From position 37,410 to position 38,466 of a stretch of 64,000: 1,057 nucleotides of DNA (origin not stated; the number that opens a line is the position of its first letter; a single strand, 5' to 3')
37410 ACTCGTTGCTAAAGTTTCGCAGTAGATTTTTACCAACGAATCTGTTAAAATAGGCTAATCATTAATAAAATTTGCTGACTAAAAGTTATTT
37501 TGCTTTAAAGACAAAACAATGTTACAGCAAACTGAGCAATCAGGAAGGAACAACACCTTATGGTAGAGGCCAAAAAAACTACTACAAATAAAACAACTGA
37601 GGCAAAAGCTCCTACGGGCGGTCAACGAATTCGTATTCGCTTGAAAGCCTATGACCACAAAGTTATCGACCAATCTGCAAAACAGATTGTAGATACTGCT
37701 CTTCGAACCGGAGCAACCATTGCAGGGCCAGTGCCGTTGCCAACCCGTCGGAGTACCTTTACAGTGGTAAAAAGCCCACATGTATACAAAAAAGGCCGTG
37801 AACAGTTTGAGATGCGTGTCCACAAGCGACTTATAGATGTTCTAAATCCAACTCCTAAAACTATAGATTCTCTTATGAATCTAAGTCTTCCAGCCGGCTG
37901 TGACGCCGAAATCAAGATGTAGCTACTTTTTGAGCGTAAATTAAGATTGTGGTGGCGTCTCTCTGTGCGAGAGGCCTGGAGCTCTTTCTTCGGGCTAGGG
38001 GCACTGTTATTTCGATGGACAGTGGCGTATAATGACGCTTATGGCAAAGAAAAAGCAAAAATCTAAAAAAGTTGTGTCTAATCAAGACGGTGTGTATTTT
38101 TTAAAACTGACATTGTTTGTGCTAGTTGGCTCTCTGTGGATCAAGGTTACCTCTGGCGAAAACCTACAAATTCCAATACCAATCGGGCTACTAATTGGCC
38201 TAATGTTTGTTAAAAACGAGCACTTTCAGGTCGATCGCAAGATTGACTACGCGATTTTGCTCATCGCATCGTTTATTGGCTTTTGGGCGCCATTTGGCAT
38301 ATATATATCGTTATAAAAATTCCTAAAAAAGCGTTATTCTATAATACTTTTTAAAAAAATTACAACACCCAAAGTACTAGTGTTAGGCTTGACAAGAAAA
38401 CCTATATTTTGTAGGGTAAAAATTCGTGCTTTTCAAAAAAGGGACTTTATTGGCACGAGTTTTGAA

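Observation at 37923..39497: Secreted LysM-CHAP cell-wall hydrolase and a small membrane protein between rpsJ and rplC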

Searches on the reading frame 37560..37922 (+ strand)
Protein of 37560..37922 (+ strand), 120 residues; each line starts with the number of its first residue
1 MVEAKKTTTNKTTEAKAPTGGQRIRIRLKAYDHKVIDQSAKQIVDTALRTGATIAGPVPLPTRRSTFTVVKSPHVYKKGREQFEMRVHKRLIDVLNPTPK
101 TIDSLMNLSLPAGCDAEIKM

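Call 3: search_protein_families(library=pfam, proteins=[window:37560-37922:+], max_evalue=0.1)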
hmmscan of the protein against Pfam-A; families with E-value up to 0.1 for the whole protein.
window:37560-37922:+ (120 aa): 1 family
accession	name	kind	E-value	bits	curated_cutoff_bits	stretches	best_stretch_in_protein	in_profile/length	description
PF00338.27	Ribosomal_S10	-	2.5e-35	121.1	21.2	1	25-119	1-98/98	Ribosomal protein S10p/S20e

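Call 4: search_protein_families(library=ncbifam, proteins=[window:37560-37922:+], max_evalue=0.1)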
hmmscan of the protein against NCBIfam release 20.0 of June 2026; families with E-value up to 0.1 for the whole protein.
window:37560-37922:+ (120 aa): 3 families
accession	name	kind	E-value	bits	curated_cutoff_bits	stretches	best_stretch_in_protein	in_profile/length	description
NF001861.0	PRK00596.1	equivalog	8.2e-46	154.5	85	1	22-120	4-102/102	30S ribosomal protein S10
TIGR01049.1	rpsJ_bact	equivalog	5.8e-42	142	72.75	1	22-120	1-99/99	30S ribosomal protein S10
TIGR01046.1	uS10_euk_arch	equivalog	1e-19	70.7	96.25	1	22-120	1-99/99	30S ribosomal protein S10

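Call 8: find_related_loci(query=window:37560-37922:+, collection=genome_contigs, flank=6000)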
Query window:37560-37922:+ (120 aa) in genome_contigs; peptide patterns used: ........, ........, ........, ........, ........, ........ (x = any residue, [..] = any of these).
600 stretches matched a pattern (row limit reached: there are more); 585 encode a relative of the query (tblastn E <= 1e-3); the best 80 are kept; 80 distinct loci.
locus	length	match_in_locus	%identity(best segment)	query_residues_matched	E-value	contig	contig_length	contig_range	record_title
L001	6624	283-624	87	7-120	1e-65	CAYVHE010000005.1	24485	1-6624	MAG TPA_asm: uncultured Candidatus Saccharibacteria bacterium isolate SRP216583_co1_158 genome assembly, contig: NODE_14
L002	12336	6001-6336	85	1-120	4e-65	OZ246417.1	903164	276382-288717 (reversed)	MAG: uncultured Candidatus Saccharibacteria bacterium isolate binchicken_co179_116 genome assembly, chromosome: 1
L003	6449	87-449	83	1-120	1e-64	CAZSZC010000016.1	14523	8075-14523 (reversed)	MAG TPA_asm: uncultured Candidatus Saccharibacteria bacterium isolate SRP298887_co1_348 genome assembly, contig: NODE_42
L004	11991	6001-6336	89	9-120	1e-64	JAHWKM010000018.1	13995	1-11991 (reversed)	MAG: Candidatus Parcubacteria bacterium isolate 0813_bin17 NODE_18_length_13995_cov_6.793986, whole genome shotgun seque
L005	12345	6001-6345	84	1-120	3e-64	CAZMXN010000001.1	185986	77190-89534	MAG TPA_asm: uncultured Candidatus Saccharibacteria bacterium isolate SRP144015_co1_122 genome assembly, contig: NODE_32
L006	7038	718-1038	91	14-120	2e-64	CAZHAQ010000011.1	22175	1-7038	MAG TPA_asm: uncultured Candidatus Saccharibacteria bacterium isolate SRP268622_co1_526 genome assembly, contig: NODE_48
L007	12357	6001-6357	83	1-120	4e-64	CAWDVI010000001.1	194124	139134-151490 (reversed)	MAG: uncultured bacterium isolate MFD05684.bin.2.43 genome assembly, contig: contig_114269, whole genome shotgun sequenc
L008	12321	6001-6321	90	14-120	3e-64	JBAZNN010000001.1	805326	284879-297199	MAG: Candidatus Saccharimonadales bacterium isolate SO_2017_LW4_70 scaffold_13_c1_LW137-91_2017, whole genome shotgun se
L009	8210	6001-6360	82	1-120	1e-63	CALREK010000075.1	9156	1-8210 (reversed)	MAG: uncultured Candidatus Saccharimonas sp. isolate RH-23may17-197 genome assembly, contig: RH-23may17-C61714, whole ge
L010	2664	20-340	91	14-120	5e-64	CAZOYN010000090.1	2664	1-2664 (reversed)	MAG TPA_asm: uncultured Candidatus Saccharibacteria bacterium isolate SRP200132_co1_537 genome assembly, contig: NODE_87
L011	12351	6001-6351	85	10-120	2e-63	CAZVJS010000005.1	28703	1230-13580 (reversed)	MAG TPA_asm: uncultured Candidatus Saccharibacteria bacterium isolate SRP200132_co1_71 genome assembly, contig: NODE_278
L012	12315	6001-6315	90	16-120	2e-63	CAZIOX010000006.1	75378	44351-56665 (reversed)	MAG TPA_asm: uncultured Candidatus Saccharibacteria bacterium isolate SRP285395_co1_272 genome assembly, contig: NODE_36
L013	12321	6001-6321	88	14-120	2e-63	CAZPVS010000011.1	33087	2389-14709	MAG TPA_asm: uncultured Candidatus Saccharibacteria bacterium isolate SRP329715_co1_113 genome assembly, contig: NODE_18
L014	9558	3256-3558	95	20-120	3e-63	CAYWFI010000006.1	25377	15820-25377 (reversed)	MAG TPA_asm: uncultured Candidatus Saccharibacteria bacterium isolate SRP344714_co2_289 genome assembly, contig: NODE_49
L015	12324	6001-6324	91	14-120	3e-63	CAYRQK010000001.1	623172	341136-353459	MAG TPA_asm: uncultured Candidatus Saccharibacteria bacterium isolate SRP193066_co1_229 genome assembly, contig: NODE_14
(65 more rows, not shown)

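Call 45: search_protein_families(library=pfam, alignment_id=A3, max_evalue=0.00001)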
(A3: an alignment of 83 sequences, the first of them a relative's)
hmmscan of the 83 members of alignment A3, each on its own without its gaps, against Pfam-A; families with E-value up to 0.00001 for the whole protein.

A. member 1, L002:6398-6970:+ (191 aa): 1 family
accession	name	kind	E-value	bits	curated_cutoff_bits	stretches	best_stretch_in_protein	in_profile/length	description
PF01928.26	CYTH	-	4.4e-16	59.7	23.2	1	12-179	1-177/179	CYTH domain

B. families by the number of members that match (of 83 scanned): 33 families (the first 25 are shown)
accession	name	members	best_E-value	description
PF00293.34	NUDIX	2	9.7e-19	NUDIX domain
PF12732.12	YtxH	2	1.8e-18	YtxH-like protein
PF06418.20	CTP_synth_N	1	4.6e-112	CTP synthase N-terminus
PF02073.20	Peptidase_M29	1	4.1e-102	Thermophilic metalloprotease (M29)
PF00962.28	A_deaminase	1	1.8e-55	Adenosine deaminase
PF09924.15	LPG_synthase_C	1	1.3e-49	Phosphatidylglycerol lysyltransferase, C-terminal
PF11258.13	DUF3048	1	9.5e-41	Protein of unknown function (DUF3048) N-terminal domain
PF13354.11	Beta-lactamase2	1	3.6e-37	Beta-lactamase enzyme family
PF09362.15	DUF1996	1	3.6e-35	Domain of unknown function (DUF1996)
PF00117.34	GATase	1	5.9e-32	Glutamine amidotransferase class-I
PF01894.22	UPF0047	1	1.1e-29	Uncharacterised protein family UPF0047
PF03479.20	PCC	1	2.7e-28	Plants and Prokaryotes Conserved (PCC) domain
PF12697.13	Abhydrolase_6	1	6.6e-23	Alpha/beta hydrolase family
PF00561.26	Abhydrolase_1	1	1.4e-21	alpha/beta hydrolase fold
PF13419.12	HAD_2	1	4.5e-20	Haloacid dehalogenase-like hydrolase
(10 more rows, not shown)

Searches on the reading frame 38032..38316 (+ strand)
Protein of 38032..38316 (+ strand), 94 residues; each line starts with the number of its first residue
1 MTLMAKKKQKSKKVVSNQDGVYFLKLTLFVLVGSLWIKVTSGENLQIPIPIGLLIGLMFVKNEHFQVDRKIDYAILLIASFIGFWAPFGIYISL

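Call 3: search_protein_families(library=pfam, proteins=[window:38032-38316:+], max_evalue=0.1)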
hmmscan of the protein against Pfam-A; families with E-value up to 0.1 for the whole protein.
window:38032-38316:+ (94 aa): 1 family
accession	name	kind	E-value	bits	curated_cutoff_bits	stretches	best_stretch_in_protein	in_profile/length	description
PF02935.21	COX7C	-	0.04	14.7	25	1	65-90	31-57/64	Cytochrome c oxidase subunit VIIc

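Call 4: search_protein_families(library=ncbifam, proteins=[window:38032-38316:+], max_evalue=0.1)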
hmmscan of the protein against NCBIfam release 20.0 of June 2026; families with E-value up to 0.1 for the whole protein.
window:38032-38316:+ (94 aa): 2 families
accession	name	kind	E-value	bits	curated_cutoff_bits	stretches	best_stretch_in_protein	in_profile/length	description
NF004617.0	PRK05951.1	equivalog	0.0022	17.2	239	1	17-80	155-219/306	prenyltransferase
NF041542.1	fosX-Cc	exception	0.085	13.2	270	0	9-46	24-61/130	fosfomycin resistance hydrolase FosXCC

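Call 14: find_homologous_proteins(query=window:38032-38316:+)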
Query window:38032-38316:+ (94 aa): 29 proteins with E <= 0.001 among 56 candidates.
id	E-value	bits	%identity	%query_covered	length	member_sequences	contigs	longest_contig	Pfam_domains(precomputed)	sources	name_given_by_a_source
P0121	7.8e-52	191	100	97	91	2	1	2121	-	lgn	-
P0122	1.1e-31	126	61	95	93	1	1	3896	-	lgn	-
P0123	2.3e-29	119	57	100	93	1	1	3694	-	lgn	-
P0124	3.1e-29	119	60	89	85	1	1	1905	-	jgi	-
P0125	4.1e-29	118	59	97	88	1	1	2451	-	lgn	-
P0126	1.0e-28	117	62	97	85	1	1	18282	-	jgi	jgi:hypothetical protein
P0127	2.6e-28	116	60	82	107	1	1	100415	-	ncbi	-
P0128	4.5e-28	115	58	98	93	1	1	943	-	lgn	-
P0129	1.2e-27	114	56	95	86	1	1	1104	-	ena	-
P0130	1.8e-27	113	54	98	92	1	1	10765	-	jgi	jgi:hypothetical protein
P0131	3.3e-27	112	56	97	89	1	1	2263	-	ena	-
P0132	4.4e-27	112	57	96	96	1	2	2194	-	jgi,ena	-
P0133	5.5e-27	111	58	90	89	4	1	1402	-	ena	-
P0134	6.7e-27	111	56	97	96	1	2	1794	-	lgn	-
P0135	7.7e-27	111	57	95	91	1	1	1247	-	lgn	-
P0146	1.5e-18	84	45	97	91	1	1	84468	-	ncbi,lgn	-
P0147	9.2e-15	72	42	79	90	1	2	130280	-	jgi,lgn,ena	-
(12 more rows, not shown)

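Call 38: find_encoding_contigs(protein=P0147, flank=4000, max_places=2)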
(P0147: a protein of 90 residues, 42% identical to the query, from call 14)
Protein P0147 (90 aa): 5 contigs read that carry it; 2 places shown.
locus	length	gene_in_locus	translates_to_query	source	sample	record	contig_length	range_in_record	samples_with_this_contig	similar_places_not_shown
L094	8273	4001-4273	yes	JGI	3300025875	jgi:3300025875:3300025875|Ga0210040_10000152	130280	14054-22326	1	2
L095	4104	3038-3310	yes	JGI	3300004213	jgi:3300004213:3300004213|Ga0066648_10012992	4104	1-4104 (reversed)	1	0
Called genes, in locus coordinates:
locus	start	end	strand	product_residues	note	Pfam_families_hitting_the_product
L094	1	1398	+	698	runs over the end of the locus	PF00009:GTP_EFTU, PF03144:GTP_EFTU_D2, PF22042:EF-G_D2, PF14492:EFG_III, PF16658:RF3_C (weak), PF03764:EFG_IV, PF00679:EFG_C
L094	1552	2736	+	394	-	PF00009:GTP_EFTU, PF03144:GTP_EFTU_D2, PF03143:GTP_EFTU_D3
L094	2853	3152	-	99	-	-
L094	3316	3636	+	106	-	PF00338:Ribosomal_S10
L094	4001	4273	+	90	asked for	-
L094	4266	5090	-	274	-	PF02557:VanY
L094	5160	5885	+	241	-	PF11350:DUF3152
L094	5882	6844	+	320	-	-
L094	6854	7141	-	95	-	-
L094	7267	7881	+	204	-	PF00297:Ribosomal_L3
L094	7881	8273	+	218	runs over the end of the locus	PF00573:Ribosomal_L4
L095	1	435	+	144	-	?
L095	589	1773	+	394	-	PF00009:GTP_EFTU, PF03144:GTP_EFTU_D2, PF03143:GTP_EFTU_D3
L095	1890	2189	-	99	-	-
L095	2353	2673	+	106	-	PF00338:Ribosomal_S10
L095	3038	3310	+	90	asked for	-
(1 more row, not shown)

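Call 39: find_encoding_contigs(protein=P0146, flank=4000, max_places=2)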
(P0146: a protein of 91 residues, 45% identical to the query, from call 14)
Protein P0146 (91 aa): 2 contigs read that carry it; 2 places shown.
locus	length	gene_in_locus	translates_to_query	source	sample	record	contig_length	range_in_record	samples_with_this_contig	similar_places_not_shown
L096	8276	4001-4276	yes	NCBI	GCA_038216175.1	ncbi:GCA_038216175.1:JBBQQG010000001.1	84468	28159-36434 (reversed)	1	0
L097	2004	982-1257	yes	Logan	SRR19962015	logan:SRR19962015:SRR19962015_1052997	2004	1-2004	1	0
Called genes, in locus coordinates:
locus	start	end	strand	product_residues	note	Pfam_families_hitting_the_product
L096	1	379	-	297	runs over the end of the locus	-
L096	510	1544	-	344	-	-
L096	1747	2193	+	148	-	PF00338:Ribosomal_S10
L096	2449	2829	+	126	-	-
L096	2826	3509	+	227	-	PF00702:Hydrolase, PF13419:HAD_2, PF13242:Hydrolase_like (weak)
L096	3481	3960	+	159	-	PF00293:NUDIX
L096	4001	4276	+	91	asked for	-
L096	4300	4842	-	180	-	PF00702:Hydrolase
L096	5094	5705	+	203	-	PF00297:Ribosomal_L3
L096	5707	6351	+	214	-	PF00573:Ribosomal_L4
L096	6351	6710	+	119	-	PF00276:Ribosomal_L23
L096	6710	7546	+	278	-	PF00181:Ribosomal_L2_N, PF03947:Ribosomal_L2_C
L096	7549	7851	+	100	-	-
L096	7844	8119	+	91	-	PF00203:Ribosomal_S19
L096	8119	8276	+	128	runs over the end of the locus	PF00237:Ribosomal_L22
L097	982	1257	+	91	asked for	-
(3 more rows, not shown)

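Call 42: search_protein_families(library=pfam, alignment_id=A2, max_evalue=1)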
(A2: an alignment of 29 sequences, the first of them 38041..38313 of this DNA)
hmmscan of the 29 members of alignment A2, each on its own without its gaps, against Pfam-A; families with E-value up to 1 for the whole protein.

A. member 1, window:38041-38313:+ (91 aa): 1 family
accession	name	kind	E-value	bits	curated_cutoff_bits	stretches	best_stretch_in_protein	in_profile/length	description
PF02935.21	COX7C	-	0.034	14.9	25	1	62-87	31-57/64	Cytochrome c oxidase subunit VIIc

B. families by the number of members that match (of 29 scanned): 19 families
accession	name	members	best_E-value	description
PF02935.21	COX7C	10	0.0047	Cytochrome c oxidase subunit VIIc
PF01757.29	Acyl_transf_3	5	0.002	Acyltransferase domain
PF06781.17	CrgA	5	0.15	Cell division protein CrgA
PF19029.5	DUF883_C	2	0.035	DUF883 C-terminal glycine zipper region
PF24417.1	DUF7549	2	0.048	Family of unknown function (DUF7549)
PF11003.13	DUF2842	2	0.12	Protein of unknown function (DUF2842)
PF13789.11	DUF4181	1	0.00026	Domain of unknown function (DUF4181)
PF15817.10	TMEM40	1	0.0096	Transmembrane protein 40 family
PF13536.12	EmrE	1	0.017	Putative multidrug resistance efflux transporter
PF09586.16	YfhO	1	0.034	Bacterial membrane protein YfhO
PF13782.11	SpoVAB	1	0.036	Stage V sporulation protein AB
PF22174.2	NMB1110-like_C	1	0.058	Tail protein, C-terminal domain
PF09323.15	DUF1980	1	0.091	DUF1980 N-terminal domain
PF21996.1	HisZ-like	1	0.093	Histidyl-tRNA synthetase HisZ, C-terminal domain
PF18900.5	DUF5656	1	0.097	Protein of unknown function (DUF5656)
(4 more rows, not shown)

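Call 46: search_protein_representatives(alignment_id=A2)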
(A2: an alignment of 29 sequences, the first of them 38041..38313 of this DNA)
Query: 29 sequences, 92 profile positions. Proteins with E-value up to 0.001 (for the whole library): 99; up to 1e-10: 75; up to 1e-30: 4. The best 99 are listed.
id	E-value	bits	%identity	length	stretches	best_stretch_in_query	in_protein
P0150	2.9e-34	132.9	-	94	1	1-91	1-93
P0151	1.6e-33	130.5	-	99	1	4-91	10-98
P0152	5.7e-32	125.5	-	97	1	1-91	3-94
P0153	1.3e-31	124.4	-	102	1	6-90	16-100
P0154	9.0e-30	118.5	-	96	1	2-91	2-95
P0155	1.0e-29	118.3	-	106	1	4-90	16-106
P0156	1.5e-28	114.5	-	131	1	8-91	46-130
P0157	2.6e-28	113.8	-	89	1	6-91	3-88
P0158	6.3e-28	112.6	-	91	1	8-91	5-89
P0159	1.6e-27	111.3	-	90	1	1-91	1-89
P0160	1.8e-27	111.1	-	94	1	2-90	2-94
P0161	3.3e-27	110.3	-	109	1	1-90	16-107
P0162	3.3e-27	110.3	-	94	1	4-90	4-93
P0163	5.0e-27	109.7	-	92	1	2-91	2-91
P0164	9.0e-27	108.9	-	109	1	3-91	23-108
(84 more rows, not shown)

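Call 67: search_protein_families(library=phrogs, proteins=[window:38041-38316:+], max_evalue=0.01)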
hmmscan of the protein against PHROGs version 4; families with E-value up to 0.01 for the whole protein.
window:38041-38316:+ (91 aa): 0 families

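Call 76: predict_structure(alignment_id=A2)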
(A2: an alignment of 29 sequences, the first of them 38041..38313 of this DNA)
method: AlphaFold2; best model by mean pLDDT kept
length: 91 residues; sequences in the alignment: 29
mean_pLDDT: 79.9   pTM: 0.62
mean pLDDT of the five models: 79.9, 79.7, 77.8, 76.9, 74.6
residues with pLDDT >= 90: 28; 70-90: 44; 50-70: 18; < 50: 1
segments of 3 or more residues with pLDDT < 50: none
pLDDT, mean of each block of 10 residues (from residue 1): 53 71 91 85 86 87 77 92 80 71
secondary structure, 60 per line:
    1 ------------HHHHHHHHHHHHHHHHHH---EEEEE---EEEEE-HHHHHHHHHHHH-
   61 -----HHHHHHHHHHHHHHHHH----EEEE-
elements in order: H13-30 E34-38 E42-46 H48-59 H66-82 E87-90

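Call 82: fold_search(model_id=the predicted structure, library=viral)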
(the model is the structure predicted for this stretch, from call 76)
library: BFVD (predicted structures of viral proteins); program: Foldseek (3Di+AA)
matches with E <= 10: 60; with E <= 0.001: 0
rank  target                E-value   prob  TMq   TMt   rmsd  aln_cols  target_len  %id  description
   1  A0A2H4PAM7            1.9e+00  0.06  0.19  0.11  10.6        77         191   12  (no name in the UniProt tables at hand)
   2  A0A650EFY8            3.3e+00  0.21  0.37  0.46  11.9        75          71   13  (no name in the UniProt tables at hand)
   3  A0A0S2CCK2            3.3e+00  0.08  0.32  0.11  15.1        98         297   15  Thymidine kinase (Fragment) [Elephant endotheliotropic herpesvirus 4]
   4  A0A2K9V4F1            4.0e+00  0.21  0.35  0.16  10.5        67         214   16  (no name in the UniProt tables at hand)
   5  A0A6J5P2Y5            4.0e+00  0.09  0.33  0.18   8.7        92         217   12  Essential recombination function protein [uncultured Caudovirales phage]
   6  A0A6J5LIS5            4.0e+00  0.05  0.22  0.14  16.2        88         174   10  Uncharacterized protein [uncultured Caudovirales phage]
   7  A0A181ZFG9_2          4.5e+00  0.08  0.35  0.05  11.6       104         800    8  Deneddylase [Human herpesvirus 1 (strain 17)]
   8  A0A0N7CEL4            4.5e+00  0.02  0.20  0.09  12.5        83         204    7  Portal vertex [Salmonella phage 38]
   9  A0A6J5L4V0            5.1e+00  0.10  0.33  0.32  15.1        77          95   10  Uncharacterized protein [uncultured Caudovirales phage]
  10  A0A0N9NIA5            5.1e+00  0.08  0.34  0.11   6.4        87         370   14  Uncharacterized protein [Acidianus bottle-shaped virus 3 strain ABV3]
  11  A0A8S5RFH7            5.4e+00  0.08  0.30  0.10  10.2        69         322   12  Dna polymerase B [virus sp. ctqEG8]
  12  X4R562                5.4e+00  0.05  0.20  0.09   6.7        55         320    9  P protein [Puerto Almendras virus]
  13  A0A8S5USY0            5.7e+00  0.11  0.34  0.23  12.8        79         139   11  Uncharacterized protein [Myoviridae sp. ctijX18]
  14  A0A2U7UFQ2            5.7e+00  0.06  0.28  0.23   7.1        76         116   16  Uncharacterized protein [Pandoravirus macleodensis]
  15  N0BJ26                6.1e+00  0.10  0.34  0.21   8.0        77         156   16  Genome polyprotein (Fragment) [Dengue virus]
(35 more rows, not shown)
